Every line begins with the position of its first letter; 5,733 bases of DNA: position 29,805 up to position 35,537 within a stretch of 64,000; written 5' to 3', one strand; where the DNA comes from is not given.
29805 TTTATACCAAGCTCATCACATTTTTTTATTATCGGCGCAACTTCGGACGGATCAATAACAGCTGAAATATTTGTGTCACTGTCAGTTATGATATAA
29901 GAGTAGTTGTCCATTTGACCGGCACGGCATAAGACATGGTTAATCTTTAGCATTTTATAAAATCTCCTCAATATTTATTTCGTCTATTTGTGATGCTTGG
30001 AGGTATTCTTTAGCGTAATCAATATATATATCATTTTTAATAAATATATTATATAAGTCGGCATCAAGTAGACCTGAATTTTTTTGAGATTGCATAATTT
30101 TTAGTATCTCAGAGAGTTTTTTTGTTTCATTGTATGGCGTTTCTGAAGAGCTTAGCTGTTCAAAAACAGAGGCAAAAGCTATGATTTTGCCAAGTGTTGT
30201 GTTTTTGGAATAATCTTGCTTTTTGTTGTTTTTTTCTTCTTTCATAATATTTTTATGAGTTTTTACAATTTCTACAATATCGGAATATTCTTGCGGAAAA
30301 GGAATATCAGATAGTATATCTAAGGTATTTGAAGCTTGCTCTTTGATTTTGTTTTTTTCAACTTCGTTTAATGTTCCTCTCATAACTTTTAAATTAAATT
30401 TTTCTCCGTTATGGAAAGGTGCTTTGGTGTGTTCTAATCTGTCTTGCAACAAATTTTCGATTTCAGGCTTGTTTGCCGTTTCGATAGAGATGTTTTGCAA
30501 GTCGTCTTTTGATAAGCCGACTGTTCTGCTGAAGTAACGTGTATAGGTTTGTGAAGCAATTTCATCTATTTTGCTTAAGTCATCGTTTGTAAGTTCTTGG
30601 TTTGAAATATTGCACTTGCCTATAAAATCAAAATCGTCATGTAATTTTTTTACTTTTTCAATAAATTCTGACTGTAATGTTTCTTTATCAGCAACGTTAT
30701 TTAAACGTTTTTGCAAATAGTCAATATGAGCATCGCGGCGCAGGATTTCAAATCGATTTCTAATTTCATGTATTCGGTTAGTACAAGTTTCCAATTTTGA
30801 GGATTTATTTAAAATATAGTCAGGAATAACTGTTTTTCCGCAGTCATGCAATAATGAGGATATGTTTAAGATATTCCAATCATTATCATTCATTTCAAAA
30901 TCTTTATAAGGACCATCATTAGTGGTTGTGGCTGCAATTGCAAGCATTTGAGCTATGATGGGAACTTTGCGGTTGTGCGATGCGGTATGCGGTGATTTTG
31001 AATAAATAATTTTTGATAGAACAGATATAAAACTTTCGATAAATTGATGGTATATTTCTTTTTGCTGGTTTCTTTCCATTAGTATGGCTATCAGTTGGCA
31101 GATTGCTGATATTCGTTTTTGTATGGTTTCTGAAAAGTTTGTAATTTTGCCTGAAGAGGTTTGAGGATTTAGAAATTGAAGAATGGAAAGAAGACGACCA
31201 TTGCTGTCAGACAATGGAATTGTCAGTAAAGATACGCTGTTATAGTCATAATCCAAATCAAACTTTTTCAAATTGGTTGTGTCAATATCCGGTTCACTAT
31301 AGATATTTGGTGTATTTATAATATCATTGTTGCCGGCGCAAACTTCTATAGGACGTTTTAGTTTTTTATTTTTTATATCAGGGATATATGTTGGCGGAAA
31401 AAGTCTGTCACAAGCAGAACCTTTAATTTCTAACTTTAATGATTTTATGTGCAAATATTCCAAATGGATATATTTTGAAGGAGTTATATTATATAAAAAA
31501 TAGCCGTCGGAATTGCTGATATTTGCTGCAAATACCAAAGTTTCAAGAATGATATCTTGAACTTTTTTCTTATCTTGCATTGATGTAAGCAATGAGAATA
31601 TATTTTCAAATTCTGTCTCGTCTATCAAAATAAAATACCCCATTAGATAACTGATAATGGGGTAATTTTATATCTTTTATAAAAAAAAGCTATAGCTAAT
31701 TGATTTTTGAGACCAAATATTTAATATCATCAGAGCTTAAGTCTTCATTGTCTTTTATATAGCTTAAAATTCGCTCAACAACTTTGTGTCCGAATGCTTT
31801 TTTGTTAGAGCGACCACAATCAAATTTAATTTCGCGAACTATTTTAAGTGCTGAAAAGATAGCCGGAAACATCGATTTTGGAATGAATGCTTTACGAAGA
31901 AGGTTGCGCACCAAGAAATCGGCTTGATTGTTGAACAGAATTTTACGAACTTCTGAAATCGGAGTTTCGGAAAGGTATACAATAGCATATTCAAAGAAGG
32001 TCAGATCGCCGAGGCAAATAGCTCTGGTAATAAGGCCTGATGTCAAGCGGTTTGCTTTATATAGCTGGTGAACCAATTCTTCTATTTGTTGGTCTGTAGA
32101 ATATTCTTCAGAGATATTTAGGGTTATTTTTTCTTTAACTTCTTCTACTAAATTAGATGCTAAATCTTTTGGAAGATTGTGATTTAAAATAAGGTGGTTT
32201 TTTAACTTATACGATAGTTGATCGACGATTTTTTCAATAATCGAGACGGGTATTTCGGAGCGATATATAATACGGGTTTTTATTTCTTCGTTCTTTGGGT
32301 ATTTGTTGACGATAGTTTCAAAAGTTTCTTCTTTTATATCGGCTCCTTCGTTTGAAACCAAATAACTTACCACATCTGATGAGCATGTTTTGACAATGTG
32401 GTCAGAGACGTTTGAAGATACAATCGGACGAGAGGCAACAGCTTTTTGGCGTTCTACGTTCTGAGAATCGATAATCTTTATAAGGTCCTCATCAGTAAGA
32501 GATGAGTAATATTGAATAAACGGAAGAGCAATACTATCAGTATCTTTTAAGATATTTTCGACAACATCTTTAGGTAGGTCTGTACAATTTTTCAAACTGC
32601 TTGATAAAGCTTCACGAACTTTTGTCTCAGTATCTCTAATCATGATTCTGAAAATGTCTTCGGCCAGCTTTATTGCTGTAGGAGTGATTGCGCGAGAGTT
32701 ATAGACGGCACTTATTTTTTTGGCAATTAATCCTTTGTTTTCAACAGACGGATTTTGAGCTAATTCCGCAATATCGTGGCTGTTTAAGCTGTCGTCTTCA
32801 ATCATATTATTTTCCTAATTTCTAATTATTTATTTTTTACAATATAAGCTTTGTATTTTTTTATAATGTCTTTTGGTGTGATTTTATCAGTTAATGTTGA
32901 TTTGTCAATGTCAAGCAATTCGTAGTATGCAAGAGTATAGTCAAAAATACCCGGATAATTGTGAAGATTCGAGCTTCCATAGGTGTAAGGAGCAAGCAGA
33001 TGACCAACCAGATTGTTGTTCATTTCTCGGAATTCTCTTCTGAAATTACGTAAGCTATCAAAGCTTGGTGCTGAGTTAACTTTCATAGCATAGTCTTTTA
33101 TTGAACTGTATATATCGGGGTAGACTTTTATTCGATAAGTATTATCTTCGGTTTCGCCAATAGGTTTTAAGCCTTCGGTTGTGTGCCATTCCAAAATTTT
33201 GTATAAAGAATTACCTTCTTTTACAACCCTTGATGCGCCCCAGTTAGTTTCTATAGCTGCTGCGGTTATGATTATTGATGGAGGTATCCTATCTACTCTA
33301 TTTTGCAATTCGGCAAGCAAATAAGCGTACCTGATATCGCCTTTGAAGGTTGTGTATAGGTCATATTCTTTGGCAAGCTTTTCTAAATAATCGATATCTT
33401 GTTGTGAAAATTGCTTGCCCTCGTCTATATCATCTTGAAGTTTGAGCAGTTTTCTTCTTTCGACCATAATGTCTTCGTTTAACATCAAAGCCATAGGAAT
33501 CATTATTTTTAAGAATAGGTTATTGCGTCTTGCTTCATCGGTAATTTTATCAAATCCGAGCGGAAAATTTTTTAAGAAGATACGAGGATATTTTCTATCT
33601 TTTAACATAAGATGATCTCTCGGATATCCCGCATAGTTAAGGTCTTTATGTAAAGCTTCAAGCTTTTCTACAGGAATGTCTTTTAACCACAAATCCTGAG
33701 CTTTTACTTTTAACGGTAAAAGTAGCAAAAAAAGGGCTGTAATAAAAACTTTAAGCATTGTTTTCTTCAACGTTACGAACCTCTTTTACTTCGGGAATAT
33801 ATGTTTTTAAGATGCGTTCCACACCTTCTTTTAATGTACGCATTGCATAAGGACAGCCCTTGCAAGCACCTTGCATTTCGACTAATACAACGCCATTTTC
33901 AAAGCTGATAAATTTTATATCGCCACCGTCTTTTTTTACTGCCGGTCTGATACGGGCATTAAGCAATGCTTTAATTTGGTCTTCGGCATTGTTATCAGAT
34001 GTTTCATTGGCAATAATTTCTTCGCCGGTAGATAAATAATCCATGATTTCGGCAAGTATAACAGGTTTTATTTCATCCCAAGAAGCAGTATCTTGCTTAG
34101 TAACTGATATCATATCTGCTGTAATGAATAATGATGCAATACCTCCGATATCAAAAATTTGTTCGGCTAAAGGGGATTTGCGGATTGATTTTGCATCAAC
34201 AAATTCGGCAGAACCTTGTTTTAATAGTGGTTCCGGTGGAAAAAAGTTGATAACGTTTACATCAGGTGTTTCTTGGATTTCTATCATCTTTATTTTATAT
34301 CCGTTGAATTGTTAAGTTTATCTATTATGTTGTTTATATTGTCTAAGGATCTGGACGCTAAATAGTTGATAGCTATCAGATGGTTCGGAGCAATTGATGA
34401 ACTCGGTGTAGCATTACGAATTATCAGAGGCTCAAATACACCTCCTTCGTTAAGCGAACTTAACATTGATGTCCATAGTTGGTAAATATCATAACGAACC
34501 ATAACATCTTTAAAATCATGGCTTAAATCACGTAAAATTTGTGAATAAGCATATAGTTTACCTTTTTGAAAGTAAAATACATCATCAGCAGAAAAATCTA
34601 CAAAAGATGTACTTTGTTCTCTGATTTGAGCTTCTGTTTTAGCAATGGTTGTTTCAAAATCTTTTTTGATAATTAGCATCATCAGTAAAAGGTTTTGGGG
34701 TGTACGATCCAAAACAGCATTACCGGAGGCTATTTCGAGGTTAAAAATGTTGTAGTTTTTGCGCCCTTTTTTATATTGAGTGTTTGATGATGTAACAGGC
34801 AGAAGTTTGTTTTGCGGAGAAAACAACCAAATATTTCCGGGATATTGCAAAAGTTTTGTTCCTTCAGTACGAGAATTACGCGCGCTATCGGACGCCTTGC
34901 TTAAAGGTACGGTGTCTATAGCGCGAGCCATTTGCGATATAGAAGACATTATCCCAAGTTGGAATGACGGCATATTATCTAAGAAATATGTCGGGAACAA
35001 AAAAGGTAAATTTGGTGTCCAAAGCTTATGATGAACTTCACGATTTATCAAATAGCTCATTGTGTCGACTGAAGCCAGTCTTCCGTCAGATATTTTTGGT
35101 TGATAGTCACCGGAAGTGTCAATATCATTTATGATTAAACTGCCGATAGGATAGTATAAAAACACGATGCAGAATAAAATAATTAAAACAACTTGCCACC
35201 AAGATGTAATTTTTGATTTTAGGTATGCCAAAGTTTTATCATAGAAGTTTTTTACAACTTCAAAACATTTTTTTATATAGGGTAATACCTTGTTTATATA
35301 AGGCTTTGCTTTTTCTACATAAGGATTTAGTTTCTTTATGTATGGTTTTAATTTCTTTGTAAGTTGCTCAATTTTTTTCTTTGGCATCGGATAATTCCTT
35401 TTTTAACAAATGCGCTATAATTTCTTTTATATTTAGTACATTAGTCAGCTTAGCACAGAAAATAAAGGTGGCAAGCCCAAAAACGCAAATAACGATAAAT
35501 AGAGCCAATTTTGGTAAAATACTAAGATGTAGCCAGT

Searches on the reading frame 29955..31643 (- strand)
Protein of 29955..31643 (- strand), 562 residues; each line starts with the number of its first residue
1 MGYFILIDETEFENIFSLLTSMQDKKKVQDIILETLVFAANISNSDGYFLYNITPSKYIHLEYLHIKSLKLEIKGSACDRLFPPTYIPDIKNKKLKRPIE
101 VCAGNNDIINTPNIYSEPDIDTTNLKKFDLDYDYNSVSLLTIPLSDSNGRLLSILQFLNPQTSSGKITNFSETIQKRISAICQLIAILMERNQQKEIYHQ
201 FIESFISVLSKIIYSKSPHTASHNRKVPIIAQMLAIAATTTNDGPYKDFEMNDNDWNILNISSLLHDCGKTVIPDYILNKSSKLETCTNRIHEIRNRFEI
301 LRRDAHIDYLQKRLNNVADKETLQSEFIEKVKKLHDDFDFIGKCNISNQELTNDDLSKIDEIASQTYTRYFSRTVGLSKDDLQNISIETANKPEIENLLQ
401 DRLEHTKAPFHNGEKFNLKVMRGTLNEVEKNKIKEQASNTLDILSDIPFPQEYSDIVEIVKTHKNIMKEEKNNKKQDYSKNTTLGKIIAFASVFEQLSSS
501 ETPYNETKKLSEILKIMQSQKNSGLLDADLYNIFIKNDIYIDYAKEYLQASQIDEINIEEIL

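Call 70: search_protein_families(library=pfam, max_evalue=0.00001, proteins=[window:29955-31643:-])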
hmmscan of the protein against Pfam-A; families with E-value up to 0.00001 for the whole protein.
window:29955-31643:- (562 aa): 1 family
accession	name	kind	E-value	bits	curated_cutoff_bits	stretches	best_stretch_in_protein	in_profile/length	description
PF13487.12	HD_5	-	2.7e-17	63.5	27.2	1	413-529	52-169/170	HD domain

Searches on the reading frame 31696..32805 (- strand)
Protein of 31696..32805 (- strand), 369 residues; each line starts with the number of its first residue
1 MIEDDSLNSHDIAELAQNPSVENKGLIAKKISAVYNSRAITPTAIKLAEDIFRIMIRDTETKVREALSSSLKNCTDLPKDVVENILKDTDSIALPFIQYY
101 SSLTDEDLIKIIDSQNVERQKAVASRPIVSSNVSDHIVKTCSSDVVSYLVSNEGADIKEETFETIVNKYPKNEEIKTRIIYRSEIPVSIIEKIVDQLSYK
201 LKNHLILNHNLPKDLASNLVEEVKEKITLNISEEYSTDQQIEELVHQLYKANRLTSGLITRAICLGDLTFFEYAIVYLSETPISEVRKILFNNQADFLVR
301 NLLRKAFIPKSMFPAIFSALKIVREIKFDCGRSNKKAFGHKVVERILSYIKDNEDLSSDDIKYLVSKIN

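Call 70: search_protein_families(library=pfam, max_evalue=0.00001, proteins=[window:31696-32805:-])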
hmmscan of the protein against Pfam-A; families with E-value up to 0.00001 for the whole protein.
window:31696-32805:- (369 aa): 1 family
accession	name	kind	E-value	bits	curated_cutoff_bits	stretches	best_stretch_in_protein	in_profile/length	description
PF10098.14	DUF2336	-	1.4e-51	175.9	34.6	1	92-345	1-251/262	Uncharacterised protein conserved in bacteria (DUF2336)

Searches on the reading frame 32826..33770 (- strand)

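Call 70: search_protein_families(library=pfam, max_evalue=0.00001, proteins=[window:32826-33770:-])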
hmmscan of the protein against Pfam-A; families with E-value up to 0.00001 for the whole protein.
window:32826-33770:- (314 aa): 1 family
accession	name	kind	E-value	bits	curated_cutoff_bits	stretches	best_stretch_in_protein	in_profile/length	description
PF01832.25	Glucosaminidase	-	1.7e-10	42.1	30.2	1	155-239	7-87/123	Mannosyl-glycoprotein endo-beta-N-acetylglucosaminidase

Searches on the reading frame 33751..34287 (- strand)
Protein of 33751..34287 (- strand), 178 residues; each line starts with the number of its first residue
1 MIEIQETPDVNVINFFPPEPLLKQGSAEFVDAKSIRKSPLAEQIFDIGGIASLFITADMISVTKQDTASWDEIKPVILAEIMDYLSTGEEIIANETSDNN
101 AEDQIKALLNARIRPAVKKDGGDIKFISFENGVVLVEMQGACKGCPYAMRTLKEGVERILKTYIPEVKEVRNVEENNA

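Call 70: search_protein_families(library=pfam, max_evalue=0.00001, proteins=[window:33751-34287:-])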
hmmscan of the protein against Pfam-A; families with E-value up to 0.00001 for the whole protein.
window:33751-34287:- (178 aa): 2 families
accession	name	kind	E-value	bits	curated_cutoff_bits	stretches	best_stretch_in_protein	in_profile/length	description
PF01106.22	NifU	-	4.2e-26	91.3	27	1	105-170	1-66/67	NifU-like domain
PF08712.16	Nfu_N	-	8.6e-23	80.6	27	1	2-88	1-88/88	Scaffold protein Nfu/NifU N terminal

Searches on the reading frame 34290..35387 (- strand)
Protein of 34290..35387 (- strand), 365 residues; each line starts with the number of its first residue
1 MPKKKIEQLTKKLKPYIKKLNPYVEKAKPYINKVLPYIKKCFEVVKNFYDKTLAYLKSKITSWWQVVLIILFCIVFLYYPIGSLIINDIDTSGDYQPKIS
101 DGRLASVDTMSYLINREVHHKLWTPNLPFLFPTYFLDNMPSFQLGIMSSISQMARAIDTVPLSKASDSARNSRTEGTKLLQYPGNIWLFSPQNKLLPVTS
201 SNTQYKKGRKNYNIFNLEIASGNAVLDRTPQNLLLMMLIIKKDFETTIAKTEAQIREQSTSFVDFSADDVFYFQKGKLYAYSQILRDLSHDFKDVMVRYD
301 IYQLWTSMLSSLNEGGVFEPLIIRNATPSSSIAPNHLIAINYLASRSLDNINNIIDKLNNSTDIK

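Call 70: search_protein_families(library=pfam, max_evalue=0.00001, proteins=[window:34290-35387:-])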
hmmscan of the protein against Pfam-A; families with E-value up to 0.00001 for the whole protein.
window:34290-35387:- (365 aa): 1 family
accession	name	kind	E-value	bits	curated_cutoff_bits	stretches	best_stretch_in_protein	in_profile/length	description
PF10095.14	DUF2333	-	2.9e-10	40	22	1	242-344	213-314/330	Uncharacterized protein conserved in bacteria (DUF2333)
